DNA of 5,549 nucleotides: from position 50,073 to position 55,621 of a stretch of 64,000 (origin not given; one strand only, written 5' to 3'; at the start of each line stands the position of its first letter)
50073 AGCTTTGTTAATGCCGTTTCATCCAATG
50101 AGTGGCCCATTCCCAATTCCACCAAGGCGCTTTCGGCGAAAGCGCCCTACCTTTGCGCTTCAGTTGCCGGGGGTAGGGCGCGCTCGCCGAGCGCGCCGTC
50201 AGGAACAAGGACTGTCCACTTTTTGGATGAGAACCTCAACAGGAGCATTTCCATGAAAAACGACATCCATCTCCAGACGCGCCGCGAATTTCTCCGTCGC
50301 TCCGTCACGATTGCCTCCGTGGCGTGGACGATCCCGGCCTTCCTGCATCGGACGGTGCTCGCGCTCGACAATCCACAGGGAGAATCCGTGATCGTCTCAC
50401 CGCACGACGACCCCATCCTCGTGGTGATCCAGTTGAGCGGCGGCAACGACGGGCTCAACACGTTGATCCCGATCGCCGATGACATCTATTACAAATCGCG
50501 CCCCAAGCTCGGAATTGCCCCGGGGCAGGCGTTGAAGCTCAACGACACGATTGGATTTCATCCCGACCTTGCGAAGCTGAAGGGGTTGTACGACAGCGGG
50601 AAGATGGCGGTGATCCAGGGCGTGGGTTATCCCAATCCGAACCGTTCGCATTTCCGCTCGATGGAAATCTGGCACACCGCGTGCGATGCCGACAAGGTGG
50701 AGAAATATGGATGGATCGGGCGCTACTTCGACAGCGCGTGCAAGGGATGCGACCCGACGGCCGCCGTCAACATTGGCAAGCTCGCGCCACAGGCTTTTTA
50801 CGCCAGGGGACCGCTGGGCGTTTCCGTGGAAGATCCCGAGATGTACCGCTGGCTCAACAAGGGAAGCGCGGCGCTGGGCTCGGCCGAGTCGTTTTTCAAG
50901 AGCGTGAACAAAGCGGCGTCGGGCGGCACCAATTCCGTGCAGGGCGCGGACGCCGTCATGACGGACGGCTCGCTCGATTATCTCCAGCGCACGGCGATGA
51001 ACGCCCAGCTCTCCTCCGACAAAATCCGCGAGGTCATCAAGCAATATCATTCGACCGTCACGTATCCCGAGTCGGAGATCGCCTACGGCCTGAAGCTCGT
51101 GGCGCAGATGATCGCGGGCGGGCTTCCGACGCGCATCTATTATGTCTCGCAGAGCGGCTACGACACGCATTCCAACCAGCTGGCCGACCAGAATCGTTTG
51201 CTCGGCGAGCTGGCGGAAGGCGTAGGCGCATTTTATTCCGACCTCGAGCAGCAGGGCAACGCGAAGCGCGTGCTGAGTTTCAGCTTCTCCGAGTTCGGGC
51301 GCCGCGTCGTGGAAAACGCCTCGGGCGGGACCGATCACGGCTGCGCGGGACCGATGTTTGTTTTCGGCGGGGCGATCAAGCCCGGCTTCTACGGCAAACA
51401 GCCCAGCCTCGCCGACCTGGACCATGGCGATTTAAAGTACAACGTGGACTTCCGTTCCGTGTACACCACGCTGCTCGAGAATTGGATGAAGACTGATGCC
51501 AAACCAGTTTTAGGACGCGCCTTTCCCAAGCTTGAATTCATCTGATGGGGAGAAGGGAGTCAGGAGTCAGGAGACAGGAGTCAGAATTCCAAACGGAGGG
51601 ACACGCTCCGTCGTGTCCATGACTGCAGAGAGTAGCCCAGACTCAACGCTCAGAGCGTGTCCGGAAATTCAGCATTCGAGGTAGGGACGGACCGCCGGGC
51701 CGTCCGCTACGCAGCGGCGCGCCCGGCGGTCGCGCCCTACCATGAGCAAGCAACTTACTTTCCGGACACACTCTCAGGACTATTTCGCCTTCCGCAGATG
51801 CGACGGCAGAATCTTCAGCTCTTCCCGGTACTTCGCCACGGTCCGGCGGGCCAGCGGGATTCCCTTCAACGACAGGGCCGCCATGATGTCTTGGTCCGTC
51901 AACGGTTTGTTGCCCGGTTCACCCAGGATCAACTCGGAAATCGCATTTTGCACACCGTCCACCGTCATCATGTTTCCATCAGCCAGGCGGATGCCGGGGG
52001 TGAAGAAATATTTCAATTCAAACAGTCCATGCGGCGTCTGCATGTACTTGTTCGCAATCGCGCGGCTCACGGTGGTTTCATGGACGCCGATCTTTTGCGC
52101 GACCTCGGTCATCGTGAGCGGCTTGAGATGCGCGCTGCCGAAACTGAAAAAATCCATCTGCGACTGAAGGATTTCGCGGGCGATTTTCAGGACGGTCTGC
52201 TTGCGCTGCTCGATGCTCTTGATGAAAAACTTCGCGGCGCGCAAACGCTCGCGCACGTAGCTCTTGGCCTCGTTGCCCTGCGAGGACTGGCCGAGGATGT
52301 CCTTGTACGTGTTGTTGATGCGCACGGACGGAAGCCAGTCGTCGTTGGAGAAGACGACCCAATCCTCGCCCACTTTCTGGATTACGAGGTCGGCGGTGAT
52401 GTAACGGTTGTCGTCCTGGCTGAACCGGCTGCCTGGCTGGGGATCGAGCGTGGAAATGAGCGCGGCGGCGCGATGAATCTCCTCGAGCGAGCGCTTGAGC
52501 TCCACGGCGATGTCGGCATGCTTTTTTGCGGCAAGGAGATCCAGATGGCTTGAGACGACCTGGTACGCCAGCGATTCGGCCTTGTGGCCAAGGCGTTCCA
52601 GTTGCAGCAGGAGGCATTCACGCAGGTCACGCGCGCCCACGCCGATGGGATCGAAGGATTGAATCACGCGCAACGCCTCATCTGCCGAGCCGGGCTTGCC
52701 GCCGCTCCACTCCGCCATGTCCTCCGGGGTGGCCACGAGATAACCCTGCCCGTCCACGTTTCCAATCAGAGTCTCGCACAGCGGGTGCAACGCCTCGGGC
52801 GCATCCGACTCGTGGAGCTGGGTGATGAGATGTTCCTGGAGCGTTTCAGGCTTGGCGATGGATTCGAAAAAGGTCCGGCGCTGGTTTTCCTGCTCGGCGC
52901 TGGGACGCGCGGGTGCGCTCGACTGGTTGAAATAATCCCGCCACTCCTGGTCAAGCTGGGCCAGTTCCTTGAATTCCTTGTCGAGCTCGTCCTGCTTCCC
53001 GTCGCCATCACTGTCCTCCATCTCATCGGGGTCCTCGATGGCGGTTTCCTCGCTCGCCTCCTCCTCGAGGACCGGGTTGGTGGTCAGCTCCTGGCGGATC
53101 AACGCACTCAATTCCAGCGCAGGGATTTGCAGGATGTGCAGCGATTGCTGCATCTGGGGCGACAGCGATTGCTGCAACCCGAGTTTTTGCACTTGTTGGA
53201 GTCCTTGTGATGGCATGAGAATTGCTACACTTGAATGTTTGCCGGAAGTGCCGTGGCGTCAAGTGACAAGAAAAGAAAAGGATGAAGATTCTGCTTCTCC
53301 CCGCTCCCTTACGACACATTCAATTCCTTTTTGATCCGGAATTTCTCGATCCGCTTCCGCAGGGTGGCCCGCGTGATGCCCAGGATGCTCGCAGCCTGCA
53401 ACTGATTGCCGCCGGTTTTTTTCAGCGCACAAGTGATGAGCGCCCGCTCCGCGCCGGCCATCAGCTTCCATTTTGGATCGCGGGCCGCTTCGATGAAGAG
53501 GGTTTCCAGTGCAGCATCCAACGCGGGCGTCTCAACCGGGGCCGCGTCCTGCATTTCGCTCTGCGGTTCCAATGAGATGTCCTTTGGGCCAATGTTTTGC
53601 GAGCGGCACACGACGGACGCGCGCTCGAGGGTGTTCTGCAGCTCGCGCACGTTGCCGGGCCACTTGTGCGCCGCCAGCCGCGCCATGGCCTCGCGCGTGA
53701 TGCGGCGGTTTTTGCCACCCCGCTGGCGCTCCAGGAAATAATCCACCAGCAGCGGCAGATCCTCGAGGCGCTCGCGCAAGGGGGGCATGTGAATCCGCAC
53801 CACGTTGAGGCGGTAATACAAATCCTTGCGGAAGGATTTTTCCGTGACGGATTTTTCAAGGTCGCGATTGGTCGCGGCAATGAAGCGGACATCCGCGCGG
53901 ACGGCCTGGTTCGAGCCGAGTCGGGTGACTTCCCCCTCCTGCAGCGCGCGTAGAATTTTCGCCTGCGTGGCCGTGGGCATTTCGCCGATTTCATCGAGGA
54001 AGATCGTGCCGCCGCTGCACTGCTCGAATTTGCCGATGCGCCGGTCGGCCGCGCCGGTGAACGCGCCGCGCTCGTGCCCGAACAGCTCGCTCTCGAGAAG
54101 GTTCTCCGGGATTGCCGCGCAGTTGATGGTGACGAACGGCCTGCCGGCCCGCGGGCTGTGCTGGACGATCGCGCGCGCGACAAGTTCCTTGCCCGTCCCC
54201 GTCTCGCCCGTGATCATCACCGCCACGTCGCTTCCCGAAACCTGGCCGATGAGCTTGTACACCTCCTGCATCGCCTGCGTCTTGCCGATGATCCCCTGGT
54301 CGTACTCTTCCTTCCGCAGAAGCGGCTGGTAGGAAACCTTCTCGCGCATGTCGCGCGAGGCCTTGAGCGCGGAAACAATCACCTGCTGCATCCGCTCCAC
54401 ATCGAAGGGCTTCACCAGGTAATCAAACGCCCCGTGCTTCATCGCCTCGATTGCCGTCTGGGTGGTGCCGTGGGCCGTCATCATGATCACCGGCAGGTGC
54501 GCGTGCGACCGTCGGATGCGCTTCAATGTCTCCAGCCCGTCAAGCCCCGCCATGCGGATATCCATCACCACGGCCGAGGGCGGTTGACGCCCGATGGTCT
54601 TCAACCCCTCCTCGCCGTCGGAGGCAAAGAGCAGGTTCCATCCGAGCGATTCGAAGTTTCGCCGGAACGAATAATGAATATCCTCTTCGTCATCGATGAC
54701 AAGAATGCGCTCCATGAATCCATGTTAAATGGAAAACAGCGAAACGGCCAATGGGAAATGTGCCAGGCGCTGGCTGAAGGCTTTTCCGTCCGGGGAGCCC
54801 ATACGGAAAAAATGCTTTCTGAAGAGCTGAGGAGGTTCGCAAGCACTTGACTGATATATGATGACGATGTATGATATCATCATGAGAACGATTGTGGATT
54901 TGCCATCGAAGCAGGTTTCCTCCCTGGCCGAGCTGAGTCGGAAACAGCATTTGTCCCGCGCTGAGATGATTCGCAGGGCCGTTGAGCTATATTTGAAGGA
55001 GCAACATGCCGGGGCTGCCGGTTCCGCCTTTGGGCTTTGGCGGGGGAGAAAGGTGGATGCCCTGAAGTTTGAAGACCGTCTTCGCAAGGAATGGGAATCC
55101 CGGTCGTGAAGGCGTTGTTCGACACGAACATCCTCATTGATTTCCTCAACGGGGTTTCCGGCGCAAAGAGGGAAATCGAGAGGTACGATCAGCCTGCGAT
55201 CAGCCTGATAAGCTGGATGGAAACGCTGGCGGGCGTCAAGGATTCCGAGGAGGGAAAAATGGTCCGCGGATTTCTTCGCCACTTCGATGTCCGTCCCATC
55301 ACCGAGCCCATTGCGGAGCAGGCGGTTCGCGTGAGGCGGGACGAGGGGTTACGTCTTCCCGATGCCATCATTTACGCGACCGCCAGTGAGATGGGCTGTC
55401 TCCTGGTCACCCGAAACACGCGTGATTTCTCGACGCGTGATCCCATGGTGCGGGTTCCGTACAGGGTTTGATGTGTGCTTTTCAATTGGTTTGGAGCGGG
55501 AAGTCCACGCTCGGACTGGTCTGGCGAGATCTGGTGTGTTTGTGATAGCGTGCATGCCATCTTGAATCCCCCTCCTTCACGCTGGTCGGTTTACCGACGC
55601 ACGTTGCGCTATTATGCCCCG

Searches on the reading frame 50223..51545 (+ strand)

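Call 55: search_protein_families(library=ncbifam, proteins=[window:50223-51545:+], max_evalue=1e-10)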
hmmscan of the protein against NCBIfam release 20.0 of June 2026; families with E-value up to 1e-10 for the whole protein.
window:50223-51545:+ (440 aa): 0 families

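Call 68: search_protein_families(library=pfam, proteins=[window:50223-51545:+], max_evalue=0.001)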
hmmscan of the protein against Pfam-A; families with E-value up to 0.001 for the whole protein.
window:50223-51545:+ (440 aa): 1 family
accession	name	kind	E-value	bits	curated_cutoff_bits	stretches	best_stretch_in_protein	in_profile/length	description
PF07394.17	DUF1501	-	1.1e-25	91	27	1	258-399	202-342/390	Protein of unknown function (DUF1501)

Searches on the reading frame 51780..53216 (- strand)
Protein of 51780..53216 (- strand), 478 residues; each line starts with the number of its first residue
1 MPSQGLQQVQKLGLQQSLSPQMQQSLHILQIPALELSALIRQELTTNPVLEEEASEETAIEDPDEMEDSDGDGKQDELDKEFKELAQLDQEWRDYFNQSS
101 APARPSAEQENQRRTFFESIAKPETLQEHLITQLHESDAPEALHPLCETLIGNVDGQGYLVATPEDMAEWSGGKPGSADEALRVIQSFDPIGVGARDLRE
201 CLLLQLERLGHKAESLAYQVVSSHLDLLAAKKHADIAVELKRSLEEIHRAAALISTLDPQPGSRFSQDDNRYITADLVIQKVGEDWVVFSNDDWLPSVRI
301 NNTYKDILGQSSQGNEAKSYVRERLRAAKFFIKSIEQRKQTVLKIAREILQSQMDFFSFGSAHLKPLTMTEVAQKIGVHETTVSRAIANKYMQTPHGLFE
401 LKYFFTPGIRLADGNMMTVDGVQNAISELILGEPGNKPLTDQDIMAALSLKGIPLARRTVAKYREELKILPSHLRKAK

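Call 55: search_protein_families(library=ncbifam, proteins=[window:51780-53216:-], max_evalue=1e-10)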
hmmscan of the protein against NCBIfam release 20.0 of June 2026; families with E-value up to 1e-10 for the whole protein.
window:51780-53216:- (478 aa): 7 families
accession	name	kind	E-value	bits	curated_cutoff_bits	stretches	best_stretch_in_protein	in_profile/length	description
NF004595.0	PRK05932.1-2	equivalog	1e-122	410.5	513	1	10-476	7-481/484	RNA polymerase factor sigma-54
TIGR02395.1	rpoN_sigma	equivalog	1.2e-122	410.1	277.35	1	14-476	3-434/434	RNA polymerase factor sigma-54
NF009118.0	PRK12469.1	subfamily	4.3e-112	375.4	396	1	6-476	7-479/483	RNA polymerase factor sigma-54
NF004598.0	PRK05932.1-5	equivalog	5.5e-104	348.7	621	1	11-477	8-503/504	RNA polymerase factor sigma-54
NF004596.0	PRK05932.1-3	subfamily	1e-98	331.6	499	1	15-476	12-505/515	RNA polymerase factor sigma-54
NF004597.0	PRK05932.1-4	equivalog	4.6e-94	315.6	817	1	4-476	3-474/477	RNA polymerase factor sigma-54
NF004602.0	PRK05932.2-4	equivalog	7.3e-52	176.6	506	1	6-476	3-409/416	RNA polymerase factor sigma-54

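Call 64: find_homologous_proteins(query=window:51780-53216:-, max_evalue=1e-40)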
Query window:51780-53216:- (478 aa): 7995 proteins with E <= 1e-40 among 8000 candidates; the best 120 are listed.
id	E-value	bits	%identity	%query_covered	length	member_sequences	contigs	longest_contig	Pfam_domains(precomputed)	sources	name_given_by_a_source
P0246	0.0e+0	1054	100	100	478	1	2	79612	PF04963.20,PF00309.26,PF04552.20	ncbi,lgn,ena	-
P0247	1.1e-273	926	87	100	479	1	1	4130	PF04963.20,PF00309.26,PF04552.20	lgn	-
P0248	2.5e-226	770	71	100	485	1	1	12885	PF04963.20,PF00309.26,PF04552.20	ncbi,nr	ncbi:MAG: RNA polymerase factor sigma-54 [Verrucomicrobia bacterium]|nr:RNA polymerase factor sigma-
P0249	1.4e-219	748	68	100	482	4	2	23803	PF04963.20,PF00309.26,PF04552.20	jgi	-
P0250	3.2e-213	727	68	100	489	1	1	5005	PF04963.20,PF00309.26,PF04552.20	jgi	jgi:RNA polymerase sigma-54 factor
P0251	5.2e-213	726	70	96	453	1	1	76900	PF04963.20,PF00309.26,PF04552.20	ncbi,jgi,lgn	-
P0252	8.1e-212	722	68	100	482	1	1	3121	PF04963.20,PF00309.26,PF04552.20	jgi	jgi:RNA polymerase sigma-54 factor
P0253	2.4e-211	720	68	100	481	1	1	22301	PF04963.20,PF00309.26,PF04552.20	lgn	-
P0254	1.4e-207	708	69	100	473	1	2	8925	PF04963.20,PF00309.26,PF04552.20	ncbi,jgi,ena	-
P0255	4.5e-205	700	66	100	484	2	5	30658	PF04963.20,PF00309.26,PF04552.20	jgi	jgi:RNA polymerase sigma-54 factor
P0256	2.6e-202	691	66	96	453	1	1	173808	PF04963.20,PF00309.26,PF04552.20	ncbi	-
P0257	3.0e-202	690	65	100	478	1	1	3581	PF04963.20,PF00309.26,PF04552.20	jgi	jgi:RNA polymerase sigma-54 factor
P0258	4.3e-202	690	67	96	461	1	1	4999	PF04963.20,PF00309.26,PF04552.20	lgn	-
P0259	1.8e-196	671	64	100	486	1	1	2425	PF04963.20,PF00309.26,PF04552.20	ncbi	-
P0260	5.6e-196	670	64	100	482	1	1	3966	PF04963.20,PF00309.26,PF04552.20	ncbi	-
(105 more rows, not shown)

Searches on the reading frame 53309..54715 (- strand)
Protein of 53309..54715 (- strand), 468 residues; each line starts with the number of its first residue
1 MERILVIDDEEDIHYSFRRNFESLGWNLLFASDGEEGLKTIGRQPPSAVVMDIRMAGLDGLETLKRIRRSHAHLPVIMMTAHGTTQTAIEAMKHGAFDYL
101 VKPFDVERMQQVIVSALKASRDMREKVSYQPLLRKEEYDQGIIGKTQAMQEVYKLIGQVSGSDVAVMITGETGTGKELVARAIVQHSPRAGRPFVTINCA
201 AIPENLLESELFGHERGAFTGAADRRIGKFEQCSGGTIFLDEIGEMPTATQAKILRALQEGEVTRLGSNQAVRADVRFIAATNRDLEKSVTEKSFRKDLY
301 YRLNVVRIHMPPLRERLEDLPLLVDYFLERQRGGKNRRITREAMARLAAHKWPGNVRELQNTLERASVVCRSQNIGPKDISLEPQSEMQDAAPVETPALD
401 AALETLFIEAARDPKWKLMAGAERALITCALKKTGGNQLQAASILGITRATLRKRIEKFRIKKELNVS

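Call 55: search_protein_families(library=ncbifam, proteins=[window:53309-54715:-], max_evalue=1e-10)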
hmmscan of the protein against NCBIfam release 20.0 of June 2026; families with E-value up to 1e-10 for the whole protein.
window:53309-54715:- (468 aa): 73 families (the best 25 are shown)
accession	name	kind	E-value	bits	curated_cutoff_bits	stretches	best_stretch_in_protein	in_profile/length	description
TIGR01818.1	ntrC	equivalog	8.1e-146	486.4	558.6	1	4-457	1-461/463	nitrogen regulation protein NR(I)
NF008469.0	PRK11361.1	equivalog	6.7e-129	430.6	714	1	2-462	5-457/461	acetoacetate metabolism transcriptional regulator AtoC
NF008176.1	PRK10923.1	equivalog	1.1e-123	413.3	620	1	4-458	6-465/469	nitrogen regulation protein NR(I)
NF007689.0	PRK10365.1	equivalog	1.1e-117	393.5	760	1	4-456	8-439/441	sigma-54-dependent response regulator transcription factor ZraR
TIGR02915.1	PEP_resp_reg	equivalog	1.7e-115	386.4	502.6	1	4-462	1-445/445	PEP-CTERM-box response regulator transcription factor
NF051870.1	NAssimRespRegNtrX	equivalog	2e-113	379.7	600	1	2-457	2-448/452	nitrogen assimilation response regulator NtrX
TIGR01817.1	nifA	equivalog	1.9e-112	376.8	528.85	1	110-462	167-530/534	nif-specific transcriptional activator NifA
NF041946.1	LuxO_transreg_Vib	equivalog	7.7e-110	367.8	800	1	9-459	4-460/463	quorum-sensing sigma-54 dependent transcriptional regulator LuxO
NF050807.1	TransRegFlbDCaul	equivalog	6.7e-108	361.4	750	1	58-460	55-439/454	sigma-54-dependent transcriptional regulator FlbD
NF003451.0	PRK05022.1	equivalog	1.3e-104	350.8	476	1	105-462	147-511/512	nitric oxide reductase transcriptional regulator NorR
NF011695.0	PRK15115.1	equivalog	1.9e-102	343.3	763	1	3-375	8-373/445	two-component system response regulator GlrR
NF038308.1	RNA_repair_RtcR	equivalog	1.1e-100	338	650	1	71-466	109-523/530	RNA repair transcriptional activator RtcR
NF041552.1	TF_PrdR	equivalog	2.1e-100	336.7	795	1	137-459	264-576/577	sigma-54 dependent transcriptional regulator PrdR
NF049963.1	RespRegFlgRCampy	domain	1.6e-95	320.5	750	1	36-386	36-383/429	fla regulon two-component system response regulator FlgR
NF041906.1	V4R_TF_MobR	exception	3.2e-89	299.9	999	1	141-458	233-543/544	phenol degradation transcriptional regulator MobR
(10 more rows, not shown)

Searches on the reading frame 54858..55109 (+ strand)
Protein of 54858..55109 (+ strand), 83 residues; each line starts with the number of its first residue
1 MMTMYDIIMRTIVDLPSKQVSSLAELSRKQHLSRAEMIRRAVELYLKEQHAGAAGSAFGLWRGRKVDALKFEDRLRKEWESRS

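Call 68: search_protein_families(library=pfam, proteins=[window:54858-55109:+], max_evalue=0.001)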
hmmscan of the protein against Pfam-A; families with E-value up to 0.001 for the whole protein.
window:54858-55109:+ (83 aa): 2 families
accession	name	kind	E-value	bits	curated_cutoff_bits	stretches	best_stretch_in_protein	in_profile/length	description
PF01402.27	RHH_1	-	2e-07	31.1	20.5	1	13-47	4-38/39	Ribbon-helix-helix protein, copG family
PF12651.13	RHH_3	-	0.00018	21.9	21.6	1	10-48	4-42/44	Ribbon-helix-helix domain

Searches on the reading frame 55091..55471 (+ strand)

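Call 68: search_protein_families(library=pfam, proteins=[window:55091-55471:+], max_evalue=0.001)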
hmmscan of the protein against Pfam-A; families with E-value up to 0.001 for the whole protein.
window:55091-55471:+ (126 aa): 1 family
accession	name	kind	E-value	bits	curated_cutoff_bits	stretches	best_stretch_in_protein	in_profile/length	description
PF01850.27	PIN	-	8.4e-16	59.1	23.6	1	9-113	2-114/120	PIN domain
